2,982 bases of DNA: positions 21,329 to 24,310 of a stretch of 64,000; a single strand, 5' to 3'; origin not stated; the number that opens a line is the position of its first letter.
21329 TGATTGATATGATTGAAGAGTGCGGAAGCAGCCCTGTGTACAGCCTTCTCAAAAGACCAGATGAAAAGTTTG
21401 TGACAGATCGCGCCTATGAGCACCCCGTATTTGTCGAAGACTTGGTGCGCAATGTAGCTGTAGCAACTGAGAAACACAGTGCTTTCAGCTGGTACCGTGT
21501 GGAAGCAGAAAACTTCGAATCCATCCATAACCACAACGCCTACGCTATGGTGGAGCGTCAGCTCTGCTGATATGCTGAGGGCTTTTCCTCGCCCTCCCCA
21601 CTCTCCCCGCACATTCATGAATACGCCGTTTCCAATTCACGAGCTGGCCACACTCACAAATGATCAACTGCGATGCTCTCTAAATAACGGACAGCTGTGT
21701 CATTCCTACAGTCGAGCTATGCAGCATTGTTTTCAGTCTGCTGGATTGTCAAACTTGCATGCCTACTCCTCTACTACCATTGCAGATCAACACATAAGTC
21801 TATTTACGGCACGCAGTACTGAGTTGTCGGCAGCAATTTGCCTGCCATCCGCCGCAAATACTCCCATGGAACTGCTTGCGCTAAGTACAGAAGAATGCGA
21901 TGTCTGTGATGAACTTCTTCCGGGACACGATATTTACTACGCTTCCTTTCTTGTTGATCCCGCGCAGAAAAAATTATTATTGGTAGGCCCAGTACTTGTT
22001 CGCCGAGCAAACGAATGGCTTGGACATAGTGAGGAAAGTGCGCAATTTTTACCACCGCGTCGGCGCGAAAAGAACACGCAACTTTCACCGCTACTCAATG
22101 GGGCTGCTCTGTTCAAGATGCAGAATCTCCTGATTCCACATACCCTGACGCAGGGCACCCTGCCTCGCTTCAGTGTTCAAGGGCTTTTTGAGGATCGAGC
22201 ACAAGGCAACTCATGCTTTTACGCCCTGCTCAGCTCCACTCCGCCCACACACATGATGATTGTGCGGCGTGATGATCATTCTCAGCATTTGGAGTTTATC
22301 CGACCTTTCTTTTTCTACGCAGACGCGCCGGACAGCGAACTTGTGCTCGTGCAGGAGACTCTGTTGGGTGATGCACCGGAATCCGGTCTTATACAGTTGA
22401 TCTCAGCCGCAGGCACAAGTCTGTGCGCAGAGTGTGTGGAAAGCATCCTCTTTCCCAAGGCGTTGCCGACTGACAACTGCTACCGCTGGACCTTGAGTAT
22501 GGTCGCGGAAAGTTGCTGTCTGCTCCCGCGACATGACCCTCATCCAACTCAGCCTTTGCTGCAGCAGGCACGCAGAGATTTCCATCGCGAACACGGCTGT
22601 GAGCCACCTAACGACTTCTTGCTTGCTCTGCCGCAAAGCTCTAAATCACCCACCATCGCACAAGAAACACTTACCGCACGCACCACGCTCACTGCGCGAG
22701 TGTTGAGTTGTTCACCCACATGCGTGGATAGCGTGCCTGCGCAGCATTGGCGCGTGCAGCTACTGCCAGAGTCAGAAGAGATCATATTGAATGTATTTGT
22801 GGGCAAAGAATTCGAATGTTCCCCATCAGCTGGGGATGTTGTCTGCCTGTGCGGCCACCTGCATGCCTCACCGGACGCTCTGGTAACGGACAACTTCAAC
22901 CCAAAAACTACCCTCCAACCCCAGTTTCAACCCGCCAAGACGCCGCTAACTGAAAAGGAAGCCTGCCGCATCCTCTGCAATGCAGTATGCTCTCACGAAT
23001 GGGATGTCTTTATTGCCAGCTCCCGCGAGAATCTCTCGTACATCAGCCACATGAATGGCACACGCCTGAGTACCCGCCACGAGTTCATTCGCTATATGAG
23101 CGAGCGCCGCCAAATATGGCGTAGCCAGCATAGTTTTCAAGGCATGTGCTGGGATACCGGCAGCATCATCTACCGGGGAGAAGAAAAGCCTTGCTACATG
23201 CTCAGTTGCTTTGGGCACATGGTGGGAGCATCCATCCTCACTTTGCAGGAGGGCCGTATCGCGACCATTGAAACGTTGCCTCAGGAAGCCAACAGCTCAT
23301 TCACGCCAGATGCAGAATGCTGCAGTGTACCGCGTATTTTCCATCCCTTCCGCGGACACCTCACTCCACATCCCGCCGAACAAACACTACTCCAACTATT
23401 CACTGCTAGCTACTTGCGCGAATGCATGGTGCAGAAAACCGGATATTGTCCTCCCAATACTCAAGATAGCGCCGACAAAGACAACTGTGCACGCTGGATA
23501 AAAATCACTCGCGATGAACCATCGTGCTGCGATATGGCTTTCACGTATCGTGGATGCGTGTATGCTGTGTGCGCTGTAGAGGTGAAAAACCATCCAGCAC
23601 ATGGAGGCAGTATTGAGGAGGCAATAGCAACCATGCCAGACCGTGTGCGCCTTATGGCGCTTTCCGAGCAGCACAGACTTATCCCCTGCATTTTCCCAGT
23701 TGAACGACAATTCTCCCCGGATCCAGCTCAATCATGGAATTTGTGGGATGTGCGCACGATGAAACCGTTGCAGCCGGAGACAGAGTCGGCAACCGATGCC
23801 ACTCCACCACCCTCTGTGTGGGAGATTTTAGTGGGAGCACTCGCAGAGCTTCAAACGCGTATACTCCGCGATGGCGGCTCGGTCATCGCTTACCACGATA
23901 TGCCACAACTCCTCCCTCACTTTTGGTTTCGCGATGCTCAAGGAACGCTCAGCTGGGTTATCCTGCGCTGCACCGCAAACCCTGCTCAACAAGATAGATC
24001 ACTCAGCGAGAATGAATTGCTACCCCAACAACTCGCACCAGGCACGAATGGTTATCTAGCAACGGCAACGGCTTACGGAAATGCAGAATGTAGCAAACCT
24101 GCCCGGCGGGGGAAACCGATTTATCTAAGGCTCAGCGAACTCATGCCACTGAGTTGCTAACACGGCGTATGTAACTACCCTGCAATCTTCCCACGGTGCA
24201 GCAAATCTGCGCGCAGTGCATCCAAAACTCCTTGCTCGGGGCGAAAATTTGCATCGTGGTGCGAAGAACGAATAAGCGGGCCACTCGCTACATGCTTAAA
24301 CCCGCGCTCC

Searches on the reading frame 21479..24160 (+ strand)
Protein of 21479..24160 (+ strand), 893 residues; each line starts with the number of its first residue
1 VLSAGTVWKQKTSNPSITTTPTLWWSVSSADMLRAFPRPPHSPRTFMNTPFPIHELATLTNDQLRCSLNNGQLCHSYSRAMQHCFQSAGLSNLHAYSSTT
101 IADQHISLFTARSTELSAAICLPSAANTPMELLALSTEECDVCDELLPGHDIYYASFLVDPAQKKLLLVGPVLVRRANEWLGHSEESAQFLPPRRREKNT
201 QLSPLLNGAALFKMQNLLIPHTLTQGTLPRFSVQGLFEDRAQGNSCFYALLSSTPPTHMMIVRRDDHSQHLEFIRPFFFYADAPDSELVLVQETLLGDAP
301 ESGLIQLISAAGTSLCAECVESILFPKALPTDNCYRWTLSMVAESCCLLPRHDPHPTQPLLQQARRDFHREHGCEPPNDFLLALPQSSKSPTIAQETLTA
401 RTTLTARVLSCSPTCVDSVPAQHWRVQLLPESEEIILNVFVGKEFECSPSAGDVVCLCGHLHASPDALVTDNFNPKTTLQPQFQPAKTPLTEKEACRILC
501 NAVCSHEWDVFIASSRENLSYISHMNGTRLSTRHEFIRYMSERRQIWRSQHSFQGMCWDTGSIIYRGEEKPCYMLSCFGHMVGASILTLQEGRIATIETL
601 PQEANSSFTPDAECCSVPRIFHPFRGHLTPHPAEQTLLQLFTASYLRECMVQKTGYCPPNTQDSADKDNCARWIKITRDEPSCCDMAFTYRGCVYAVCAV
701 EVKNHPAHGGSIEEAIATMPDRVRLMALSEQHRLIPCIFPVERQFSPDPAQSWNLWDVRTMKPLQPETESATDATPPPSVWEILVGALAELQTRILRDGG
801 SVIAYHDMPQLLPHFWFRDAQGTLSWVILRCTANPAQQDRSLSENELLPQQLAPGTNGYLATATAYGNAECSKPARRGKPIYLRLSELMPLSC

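Call 3: search_protein_families(library=pfam, proteins=[window:21479-24160:+], max_evalue=0.01)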
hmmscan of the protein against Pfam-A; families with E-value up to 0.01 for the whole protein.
window:21479-24160:+ (893 aa): 0 families

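Call 4: search_protein_families(library=ncbifam, proteins=[window:21479-24160:+], max_evalue=0.01)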
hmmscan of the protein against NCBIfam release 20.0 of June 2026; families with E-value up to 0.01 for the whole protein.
window:21479-24160:+ (893 aa): 0 families

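Call 7: find_homologous_proteins(query=window:21617-24160:+, max_evalue=0.001)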
Query window:21617-24160:+ (847 aa): 9 proteins with E <= 0.001 among 8000 candidates.
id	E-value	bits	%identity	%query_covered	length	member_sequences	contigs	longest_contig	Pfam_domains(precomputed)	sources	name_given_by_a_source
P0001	0.0e+0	1985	100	100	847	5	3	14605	-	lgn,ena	-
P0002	0.0e+0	1397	72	100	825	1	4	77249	-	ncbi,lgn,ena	-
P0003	0.0e+0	1342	68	100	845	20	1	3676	-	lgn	-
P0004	0.0e+0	1332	67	100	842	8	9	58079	-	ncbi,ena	-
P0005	0.0e+0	1323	66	100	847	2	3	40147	-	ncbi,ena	-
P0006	0.0e+0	1066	55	100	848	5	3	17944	-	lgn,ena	-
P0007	2.2e-280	951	52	100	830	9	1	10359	-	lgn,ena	-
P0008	7.2e-257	873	48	100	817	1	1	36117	-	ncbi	-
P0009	5.5e-245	834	47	99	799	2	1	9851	-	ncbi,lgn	-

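Call 11: find_related_loci(query=A1, collection=genome_contigs, flank=10000)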
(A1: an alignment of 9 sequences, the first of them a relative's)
Query A1 (847 aa) in genome_contigs; peptide patterns used: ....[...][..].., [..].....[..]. (x = any residue, [..] = any of these).
55 stretches matched a pattern; 9 encode a relative of the query (tblastn E <= 1e-3); 9 distinct loci.
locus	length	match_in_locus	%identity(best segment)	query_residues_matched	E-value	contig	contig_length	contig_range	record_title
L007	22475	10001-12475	72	1-847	0e+0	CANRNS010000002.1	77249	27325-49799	MAG: uncultured Akkermansia sp. isolate Lapin-021__bin40 genome assembly, contig: Lapin-021__NODE_383_length_77249_cov_1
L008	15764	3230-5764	68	1-847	0e+0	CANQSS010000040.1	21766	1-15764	MAG: uncultured Akkermansia sp. isolate Lapin-032__bin68 genome assembly, contig: Lapin-032__NODE_3719_length_21766_cov_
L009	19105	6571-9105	68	1-847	0e+0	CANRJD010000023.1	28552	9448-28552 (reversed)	MAG: uncultured Akkermansia sp. isolate Lapin-024__bin76 genome assembly, contig: Lapin-024__NODE_2109_length_28552_cov_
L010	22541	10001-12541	66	1-847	0e+0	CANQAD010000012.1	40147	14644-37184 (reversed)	MAG: uncultured Akkermansia sp. isolate Lapin-002__bin47 genome assembly, contig: Lapin-002__NODE_1279_length_40147_cov_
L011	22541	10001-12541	55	1-846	0e+0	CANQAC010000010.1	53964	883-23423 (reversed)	MAG: uncultured Akkermansia sp. isolate Lapin-001__bin87 genome assembly, contig: Lapin-001__NODE_841_length_53964_cov_1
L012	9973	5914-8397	51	1-845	0e+0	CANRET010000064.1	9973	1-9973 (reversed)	MAG: uncultured Akkermansia sp. isolate Lapin-024__bin2 genome assembly, contig: Lapin-024__NODE_8507_length_9973_cov_25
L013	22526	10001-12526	67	1-846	0e+0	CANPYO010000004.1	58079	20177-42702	MAG: uncultured Akkermansia sp. isolate Lapin-004__bin59 genome assembly, contig: Lapin-004__NODE_589_length_58079_cov_1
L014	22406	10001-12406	48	1-845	0e+0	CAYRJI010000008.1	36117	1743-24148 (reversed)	MAG TPA_asm: uncultured Akkermansia sp. isolate SRP314395_co1_121 genome assembly, contig: NODE_808_length_36117_cov_50.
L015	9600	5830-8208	47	1-840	0e+0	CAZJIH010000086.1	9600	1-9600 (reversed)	MAG TPA_asm: uncultured Akkermansia sp. isolate SRP314395_co1_71 genome assembly, contig: NODE_6631_length_9600_cov_236.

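Call 30: search_protein_representatives(alignment_id=A1)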
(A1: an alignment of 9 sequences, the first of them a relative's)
Query: 9 sequences, 847 profile positions. Proteins with E-value up to 0.001 (for the whole library): 203; up to 1e-10: 89; up to 1e-30: 34. The best 150 are listed.
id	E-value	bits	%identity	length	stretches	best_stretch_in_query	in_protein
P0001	0.0e+00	1605.0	-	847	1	1-847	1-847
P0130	8.2e-293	989.8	-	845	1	1-845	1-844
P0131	1.0e-243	827.4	-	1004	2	437-846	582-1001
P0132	2.8e-237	806.1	-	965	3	438-846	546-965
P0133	6.2e-227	771.9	-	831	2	344-841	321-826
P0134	6.6e-116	404.6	-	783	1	5-833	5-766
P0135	8.0e-100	351.4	-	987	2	1-429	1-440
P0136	6.8e-90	318.5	-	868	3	15-435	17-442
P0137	3.9e-88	312.7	-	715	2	9-427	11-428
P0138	3.6e-87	309.5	-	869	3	28-434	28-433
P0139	1.9e-85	303.8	-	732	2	5-440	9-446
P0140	2.3e-83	296.9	-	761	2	6-434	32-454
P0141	4.0e-83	296.1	-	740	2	4-436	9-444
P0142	3.4e-78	279.8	-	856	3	10-435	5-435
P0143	3.5e-75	269.8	-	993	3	15-437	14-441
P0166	5.8e-23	97.1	-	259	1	625-796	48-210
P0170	9.2e-19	83.2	-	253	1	621-832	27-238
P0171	2.3e-18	81.9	-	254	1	619-837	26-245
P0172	8.1e-18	80.1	-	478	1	619-840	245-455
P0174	2.3e-17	78.5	-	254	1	625-840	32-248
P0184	6.6e-16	73.7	-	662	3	438-556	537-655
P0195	3.5e-14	68.0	-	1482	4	63-316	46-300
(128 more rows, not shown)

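Call 31: search_protein_families(library=pfam, proteins=[P0170, P0171, P0174, P0166, P0172, P0135, P0137, P0184, P0131, P0195], max_evalue=0.01)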
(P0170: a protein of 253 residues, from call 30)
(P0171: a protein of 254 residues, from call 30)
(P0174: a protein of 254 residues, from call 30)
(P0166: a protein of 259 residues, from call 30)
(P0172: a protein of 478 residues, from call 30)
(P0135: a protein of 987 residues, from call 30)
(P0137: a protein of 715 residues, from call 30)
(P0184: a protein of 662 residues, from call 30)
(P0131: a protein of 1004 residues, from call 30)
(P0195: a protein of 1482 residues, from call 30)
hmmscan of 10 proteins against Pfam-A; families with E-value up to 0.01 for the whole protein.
P0170 (253 aa): 0 families

P0171 (254 aa): 0 families

P0174 (254 aa): 0 families

P0166 (259 aa): 0 families

P0172 (478 aa): 0 families

P0135 (987 aa): 0 families

P0137 (715 aa): 0 families

P0184 (662 aa): 0 families

P0131 (1004 aa): 0 families

P0195 (1482 aa): 5 families
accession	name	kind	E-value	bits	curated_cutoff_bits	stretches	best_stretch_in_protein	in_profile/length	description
PF12796.13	Ank_2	-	3.1e-24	85.8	27.3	2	792-872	12-89/90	Ankyrin repeats (3 copies)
PF00023.36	Ank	-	2.1e-18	65.8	21.1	2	843-873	2-32/33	Ankyrin repeat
PF13637.12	Ank_4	-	4.5e-12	46.3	22.7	1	858-896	12-50/50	Ankyrin repeats (many copies)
PF13857.12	Ank_5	-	1.6e-11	44.7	27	2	862-914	1-54/56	Ankyrin repeats (many copies)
PF13606.12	Ank_3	-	1e-10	41.2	22.3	0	843-871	2-30/30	Ankyrin repeat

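Call 32: predict_structure(alignment_id=A1)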
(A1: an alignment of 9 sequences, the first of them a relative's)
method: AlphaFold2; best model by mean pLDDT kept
length: 847 residues; sequences in the alignment: 9
mean_pLDDT: 65.5   pTM: 0.35
mean pLDDT of the five models: 65.5, 61.2, 55.9, 50.8, 49.4
residues with pLDDT >= 90: 20; 70-90: 425; 50-70: 199; < 50: 203
segments of 3 or more residues with pLDDT < 50: 1-4, 54-57, 155-237, 247-256, 277-280, 305-313, 333-345, 370-373, 425-441, 459-461, 500-510, 569-589, 614-616, 632-636, 759-766
pLDDT, mean of each block of 10 residues (from residue 1): 53 71 69 80 74 51 70 76 62 81 83 67 83 78 77 49 30 30 27 28 28 27 29 48 63 50 80 55 70 74 53 57 69 44 54 70 76 68 83 69 82 71 47 30 75 61 71 84 83 60 42 79 81 68 88 84 66 27 34 76 83 55 72 56 82 87 87 79 80 85 89 89 69 71 74 63 51 76 72 62 60 84 78 76 73
secondary structure, 60 per line:
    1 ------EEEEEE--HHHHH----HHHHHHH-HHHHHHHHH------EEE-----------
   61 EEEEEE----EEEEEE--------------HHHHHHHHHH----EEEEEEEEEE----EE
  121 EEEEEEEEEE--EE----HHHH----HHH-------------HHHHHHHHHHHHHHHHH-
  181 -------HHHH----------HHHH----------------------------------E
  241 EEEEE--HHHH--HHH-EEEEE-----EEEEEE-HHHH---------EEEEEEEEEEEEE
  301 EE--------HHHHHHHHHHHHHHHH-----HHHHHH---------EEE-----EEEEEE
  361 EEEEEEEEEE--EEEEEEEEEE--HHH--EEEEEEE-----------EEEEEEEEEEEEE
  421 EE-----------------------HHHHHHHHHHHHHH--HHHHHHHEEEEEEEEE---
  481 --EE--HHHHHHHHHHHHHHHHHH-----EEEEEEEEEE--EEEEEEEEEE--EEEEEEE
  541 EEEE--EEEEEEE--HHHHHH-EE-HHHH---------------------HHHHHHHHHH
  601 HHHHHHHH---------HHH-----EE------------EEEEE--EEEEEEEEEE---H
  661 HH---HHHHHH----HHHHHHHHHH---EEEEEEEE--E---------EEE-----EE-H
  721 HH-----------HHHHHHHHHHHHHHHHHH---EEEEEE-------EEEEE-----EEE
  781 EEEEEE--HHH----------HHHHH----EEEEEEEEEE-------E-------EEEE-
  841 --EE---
elements in order (helices of 4 or more, strands of 3 or more residues): E7-12 H15-19 H24-30 H32-40 E47-49 E61-66 E71-76 H91-100 E105-114 E119-130 H139-142 H163-179 H188-191 H202-205 E240-245 H248-251 E258-262 E268-273 H275-278 E288-302 H311-326 H332-337 E347-349 E355-370 E373-382 E390-396 E408-422 H446-459 H462-468 E469-477 H487-504 E510-519 E522-531 E534-544 E547-553 H556-561 H566-569 H591-608 E640-644 E647-656 H666-671 H676-685 E689-696 E709-711 H734-751 E755-760 E768-772 E778-786 H802-806 E811-820 E836-839

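Call 36: fold_search(model_id=the predicted structure, library=pdb)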
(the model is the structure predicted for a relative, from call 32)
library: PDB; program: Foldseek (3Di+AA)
matches with E <= 10: 1019; with E <= 0.001: 25
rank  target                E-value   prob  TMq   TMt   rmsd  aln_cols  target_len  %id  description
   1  9iq3_B                9.1e-05  1.00  0.11  0.65   4.3       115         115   15  AkaM,SnoaL-lile Protein (released 2025-07-16)
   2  4lmi_A                1.1e-04  1.00  0.11  0.57  10.3       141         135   14  Crystal structure of putative ketosteroid isomerase from Kribbella flavida DSM 17836 (released 2013-07-31)
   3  4kvh                  1.3e-04  1.00  0.11  0.69   3.6       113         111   16  Crystal structure of ketosteroid isomerase fold protein Hmuk_0747 (released 2013-06-12)
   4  4lmi_B                1.3e-04  1.00  0.10  0.53  10.5       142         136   15  Crystal structure of putative ketosteroid isomerase from Kribbella flavida DSM 17836 (released 2013-07-31)
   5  3f40                  1.6e-04  1.00  0.10  0.62   4.4       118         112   13  Crystal structure of NTF2-like protein of unknown function (YP_677363.1) from CYTOPHAGA HUTCHINSONII ATCC 33406 at 1.27  (released 2008-11-18)
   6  3en8                  1.7e-04  1.00  0.10  0.53   9.4       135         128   17  Crystal structure of NTF-2 like protein of unknown function (YP_553245.1) from BURKHOLDERIA XENOVORANS LB400 at 1.85 A r (released 2008-10-07)
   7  9iq3_A                1.9e-04  1.00  0.11  0.64   4.3       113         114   14  AkaM,SnoaL-lile Protein (released 2025-07-16)
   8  9iqm                  1.9e-04  1.00  0.11  0.59   4.3       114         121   14  CatM-L6S, a SnoaL-like protein in complex with substrate mimic L6S (released 2025-07-16)
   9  9qzd_A                2.1e-04  1.00  0.10  0.57   5.4       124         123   15  de novo NTF2-like protein (released 2025-10-22)
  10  9iq5_B                3.3e-04  1.00  0.11  0.60   4.3       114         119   15  CatM, SnoaL-like protein (released 2025-07-16)
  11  9iql_B                4.1e-04  1.00  0.11  0.60   4.0       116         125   15  SacM in complex with L6S (released 2025-07-16)
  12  9qzd_B                4.1e-04  1.00  0.10  0.58   5.2       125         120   14  de novo NTF2-like protein (released 2025-10-22)
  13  6uae_B                4.5e-04  1.00  0.10  0.51   7.0       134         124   10  Ketosteroid isomerase (C. testosteroni) with truncated & designed loop for precise positioning of a catalytic E38 (released 2020-09-16)
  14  4u13_A                5.1e-04  1.00  0.10  0.65   4.0       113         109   13  Crystal structure of putative polyketide cyclase (protein SMa1630) from Sinorhizobium meliloti at 2.3 A resolution (released 2014-09-10)
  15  9r0t_B                5.4e-04  1.00  0.10  0.63   4.4       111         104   15  De novo designed homodimeric NTF2-like protein with a hydrophobic pocket (released 2025-10-22)
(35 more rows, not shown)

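Call 69: find_encoding_contigs(protein=P0134, flank=6000, max_places=3)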
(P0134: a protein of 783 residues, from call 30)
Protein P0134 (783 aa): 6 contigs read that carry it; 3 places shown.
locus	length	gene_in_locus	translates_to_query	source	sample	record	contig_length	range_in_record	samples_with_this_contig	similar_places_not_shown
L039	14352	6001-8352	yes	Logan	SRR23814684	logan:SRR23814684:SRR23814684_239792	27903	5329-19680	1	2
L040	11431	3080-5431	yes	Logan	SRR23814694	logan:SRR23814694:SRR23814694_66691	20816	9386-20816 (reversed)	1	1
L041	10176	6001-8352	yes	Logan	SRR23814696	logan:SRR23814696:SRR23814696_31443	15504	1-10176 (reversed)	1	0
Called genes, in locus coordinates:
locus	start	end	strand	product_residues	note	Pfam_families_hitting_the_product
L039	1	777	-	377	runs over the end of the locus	PF01193:RNA_pol_L, PF01000:RNA_pol_A_bac, PF03118:RNA_pol_A_CTD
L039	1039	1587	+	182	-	-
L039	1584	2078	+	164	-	PF04073:tRNA_edit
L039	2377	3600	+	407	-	PF00579:tRNA-synt_1b, PF22421:SYY_C-terminal, PF01479:S4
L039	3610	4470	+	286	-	-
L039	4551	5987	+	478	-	PF02163:Peptidase_M50, PF00595:PDZ (faint), PF13180:PDZ_2 (faint), PF17820:PDZ_6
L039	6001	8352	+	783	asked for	-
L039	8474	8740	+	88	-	PF00381:PTS-HPr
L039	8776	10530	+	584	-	PF05524:PEP-utilisers_N, PF00391:PEP-utilizers, PF02896:PEP-utilizers_C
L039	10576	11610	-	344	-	-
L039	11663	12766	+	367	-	PF00155:Aminotran_1_2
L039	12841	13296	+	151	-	-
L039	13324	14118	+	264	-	PF00106:adh_short, PF13561:adh_short_C2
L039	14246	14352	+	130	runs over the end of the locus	PF00507:Oxidored_q4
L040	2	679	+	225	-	?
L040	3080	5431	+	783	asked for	-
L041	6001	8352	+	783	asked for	-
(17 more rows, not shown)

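Call 70: find_encoding_contigs(protein=P0137, flank=6000, max_places=3)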
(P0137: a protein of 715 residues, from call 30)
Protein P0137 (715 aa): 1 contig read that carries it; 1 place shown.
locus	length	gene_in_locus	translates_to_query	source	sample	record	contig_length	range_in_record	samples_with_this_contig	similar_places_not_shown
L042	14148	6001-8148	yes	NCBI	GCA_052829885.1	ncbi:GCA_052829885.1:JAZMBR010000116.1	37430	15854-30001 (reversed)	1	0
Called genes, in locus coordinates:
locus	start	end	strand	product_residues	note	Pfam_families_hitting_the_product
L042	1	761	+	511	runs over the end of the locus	PF00342:PGI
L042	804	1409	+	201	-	PF00578:AhpC-TSA, PF08534:Redoxin (weak), PF13905:Thioredoxin_8 (weak)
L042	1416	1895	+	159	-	-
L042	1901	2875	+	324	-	PF01636:APH, PF19974:TCAD9 (weak)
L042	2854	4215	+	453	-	-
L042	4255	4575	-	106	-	-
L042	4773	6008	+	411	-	PF00004:AAA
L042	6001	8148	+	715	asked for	-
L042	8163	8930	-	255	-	PF00977:His_biosynth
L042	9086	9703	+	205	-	PF13505:OMP_b-brl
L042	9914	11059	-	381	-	PF00079:Serpin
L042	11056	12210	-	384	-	PF00079:Serpin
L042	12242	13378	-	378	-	PF00079:Serpin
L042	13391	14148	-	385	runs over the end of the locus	PF00079:Serpin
